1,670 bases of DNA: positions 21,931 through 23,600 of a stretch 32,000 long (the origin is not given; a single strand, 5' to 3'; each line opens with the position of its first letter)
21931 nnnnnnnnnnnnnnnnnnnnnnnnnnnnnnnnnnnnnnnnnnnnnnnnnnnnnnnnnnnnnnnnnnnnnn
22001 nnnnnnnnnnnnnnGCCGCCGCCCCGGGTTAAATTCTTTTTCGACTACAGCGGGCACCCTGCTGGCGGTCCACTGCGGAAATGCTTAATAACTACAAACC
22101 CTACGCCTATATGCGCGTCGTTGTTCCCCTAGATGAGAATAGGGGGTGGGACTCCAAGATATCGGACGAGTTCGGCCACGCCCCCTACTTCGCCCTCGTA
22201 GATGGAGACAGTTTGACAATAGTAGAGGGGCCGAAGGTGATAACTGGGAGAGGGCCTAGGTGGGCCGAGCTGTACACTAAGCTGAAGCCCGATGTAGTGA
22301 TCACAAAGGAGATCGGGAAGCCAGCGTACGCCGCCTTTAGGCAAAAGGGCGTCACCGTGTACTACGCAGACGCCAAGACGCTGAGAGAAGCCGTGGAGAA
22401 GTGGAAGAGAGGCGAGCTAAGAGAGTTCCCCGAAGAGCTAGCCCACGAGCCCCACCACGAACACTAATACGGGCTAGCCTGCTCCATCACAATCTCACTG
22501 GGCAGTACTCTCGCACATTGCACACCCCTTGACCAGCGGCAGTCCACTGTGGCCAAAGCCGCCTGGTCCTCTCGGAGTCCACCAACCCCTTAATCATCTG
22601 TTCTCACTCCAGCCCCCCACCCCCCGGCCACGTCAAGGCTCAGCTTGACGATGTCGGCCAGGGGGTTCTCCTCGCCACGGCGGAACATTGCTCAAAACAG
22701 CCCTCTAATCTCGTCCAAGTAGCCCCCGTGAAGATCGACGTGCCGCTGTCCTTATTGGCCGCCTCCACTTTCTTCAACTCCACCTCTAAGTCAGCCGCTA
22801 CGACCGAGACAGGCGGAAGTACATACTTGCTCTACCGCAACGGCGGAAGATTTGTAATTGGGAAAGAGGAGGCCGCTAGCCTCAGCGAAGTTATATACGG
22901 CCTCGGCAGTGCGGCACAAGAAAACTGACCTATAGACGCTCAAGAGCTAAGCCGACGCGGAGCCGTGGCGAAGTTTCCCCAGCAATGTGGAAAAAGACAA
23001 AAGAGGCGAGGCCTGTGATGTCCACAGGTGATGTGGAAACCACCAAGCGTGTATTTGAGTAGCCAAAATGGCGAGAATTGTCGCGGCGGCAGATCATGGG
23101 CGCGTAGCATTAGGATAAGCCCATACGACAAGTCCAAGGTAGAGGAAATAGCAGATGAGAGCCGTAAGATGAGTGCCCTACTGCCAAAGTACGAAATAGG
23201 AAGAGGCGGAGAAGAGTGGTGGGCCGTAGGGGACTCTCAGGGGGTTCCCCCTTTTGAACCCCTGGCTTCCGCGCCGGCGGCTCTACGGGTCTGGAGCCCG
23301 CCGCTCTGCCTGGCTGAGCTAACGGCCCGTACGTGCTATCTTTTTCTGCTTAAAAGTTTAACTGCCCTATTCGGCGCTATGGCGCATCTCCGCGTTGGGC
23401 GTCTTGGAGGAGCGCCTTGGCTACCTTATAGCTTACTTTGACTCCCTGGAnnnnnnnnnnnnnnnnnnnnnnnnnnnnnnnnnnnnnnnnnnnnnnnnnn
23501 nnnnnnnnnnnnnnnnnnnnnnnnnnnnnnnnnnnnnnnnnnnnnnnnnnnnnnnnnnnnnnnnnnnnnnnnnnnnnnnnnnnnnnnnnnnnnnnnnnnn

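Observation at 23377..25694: Three-gene operon beside tRNA-Trp: RadA-family recombinase, membrane-anchored extracellular nuclease, SWIM zinc-finger protein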

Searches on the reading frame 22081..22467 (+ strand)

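Call 29: search_protein_families(library=pfam, proteins=[window:22081-22467:+], max_evalue=0.01)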
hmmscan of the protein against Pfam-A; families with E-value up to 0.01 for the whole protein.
window:22081-22467:+ (128 aa): 1 family
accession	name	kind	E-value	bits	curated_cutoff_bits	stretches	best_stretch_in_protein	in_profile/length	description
PF02579.22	Nitro_FeMo-Co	-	8.4e-16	58.5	26.3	1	24-109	2-93/94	Dinitrogenase iron-molybdenum cofactor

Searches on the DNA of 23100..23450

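Call 53: search_rna_families(source=window, start=23100, end=23450, threshold=evalue, max_evalue=1, show_alignments=2)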
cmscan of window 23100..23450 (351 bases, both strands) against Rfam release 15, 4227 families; matches with E-value up to 1: 1.
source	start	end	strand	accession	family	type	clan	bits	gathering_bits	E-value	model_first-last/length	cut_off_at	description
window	23239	23321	-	RF00005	tRNA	Gene; tRNA;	CL00001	23.1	29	0.014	8-63/71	no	tRNA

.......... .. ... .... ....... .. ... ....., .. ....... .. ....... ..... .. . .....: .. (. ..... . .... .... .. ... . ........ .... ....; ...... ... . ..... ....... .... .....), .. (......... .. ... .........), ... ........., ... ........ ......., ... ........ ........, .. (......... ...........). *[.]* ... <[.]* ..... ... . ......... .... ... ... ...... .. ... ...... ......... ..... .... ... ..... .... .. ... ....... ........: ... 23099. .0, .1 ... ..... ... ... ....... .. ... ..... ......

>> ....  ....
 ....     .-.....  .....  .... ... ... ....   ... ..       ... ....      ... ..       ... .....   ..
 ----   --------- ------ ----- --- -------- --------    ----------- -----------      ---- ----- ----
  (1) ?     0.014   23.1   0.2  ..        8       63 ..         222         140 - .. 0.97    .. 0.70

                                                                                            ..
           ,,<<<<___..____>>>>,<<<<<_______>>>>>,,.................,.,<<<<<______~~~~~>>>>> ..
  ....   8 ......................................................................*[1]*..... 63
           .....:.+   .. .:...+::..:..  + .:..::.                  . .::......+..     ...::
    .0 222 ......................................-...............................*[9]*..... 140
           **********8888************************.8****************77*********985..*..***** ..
